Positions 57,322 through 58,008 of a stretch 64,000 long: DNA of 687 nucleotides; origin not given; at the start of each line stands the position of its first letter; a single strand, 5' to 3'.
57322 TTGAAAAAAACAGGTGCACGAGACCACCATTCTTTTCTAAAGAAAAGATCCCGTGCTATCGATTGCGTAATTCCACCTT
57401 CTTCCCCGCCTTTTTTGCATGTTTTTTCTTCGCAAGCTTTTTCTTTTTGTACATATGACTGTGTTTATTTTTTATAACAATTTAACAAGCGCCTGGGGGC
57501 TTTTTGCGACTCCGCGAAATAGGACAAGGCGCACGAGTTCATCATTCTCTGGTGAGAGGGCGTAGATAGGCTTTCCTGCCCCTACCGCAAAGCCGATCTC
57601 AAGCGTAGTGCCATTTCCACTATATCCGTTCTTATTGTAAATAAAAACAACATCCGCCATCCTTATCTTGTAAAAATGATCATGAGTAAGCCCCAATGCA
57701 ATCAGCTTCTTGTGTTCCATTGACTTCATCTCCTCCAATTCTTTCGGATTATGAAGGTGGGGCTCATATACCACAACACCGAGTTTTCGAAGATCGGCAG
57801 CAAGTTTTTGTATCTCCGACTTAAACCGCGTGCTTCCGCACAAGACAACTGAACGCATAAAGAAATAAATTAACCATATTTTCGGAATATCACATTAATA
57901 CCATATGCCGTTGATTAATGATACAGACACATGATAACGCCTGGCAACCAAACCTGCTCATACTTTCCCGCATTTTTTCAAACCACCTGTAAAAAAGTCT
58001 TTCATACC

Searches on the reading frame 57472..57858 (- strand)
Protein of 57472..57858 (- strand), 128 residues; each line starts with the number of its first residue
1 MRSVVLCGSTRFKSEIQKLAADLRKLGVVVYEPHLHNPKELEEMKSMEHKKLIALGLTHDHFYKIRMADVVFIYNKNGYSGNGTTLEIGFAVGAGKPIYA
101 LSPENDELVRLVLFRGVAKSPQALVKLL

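Call 3: search_protein_families(library=pfam, proteins=[window:57472-57858:-], max_evalue=0.01)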
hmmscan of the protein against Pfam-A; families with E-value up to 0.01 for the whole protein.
window:57472-57858:- (128 aa): 2 families
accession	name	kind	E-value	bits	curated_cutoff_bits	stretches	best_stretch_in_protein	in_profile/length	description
PF05014.21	Nuc_deoxyrib_tr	-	1.1e-09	38.8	28.8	1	6-107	3-102/117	Nucleoside 2-deoxyribosyltransferase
PF15891.11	Nuc_deoxyri_tr2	-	0.003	18.3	30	1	4-102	4-102/105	Nucleoside 2-deoxyribosyltransferase like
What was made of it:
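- Checked: The ORF at 57472-57858 does pass the Nuc_deoxyrib_tr threshold (call 3).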

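Call 4: search_protein_families(library=ncbifam, proteins=[window:57472-57858:-], max_evalue=0.01)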
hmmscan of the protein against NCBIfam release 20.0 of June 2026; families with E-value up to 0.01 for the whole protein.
window:57472-57858:- (128 aa): 0 families

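Call 5: search_protein_families(library=padloc, proteins=[window:57472-57858:-], max_evalue=0.01)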
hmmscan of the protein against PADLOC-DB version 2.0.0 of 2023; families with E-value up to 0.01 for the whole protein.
window:57472-57858:- (128 aa): 0 families
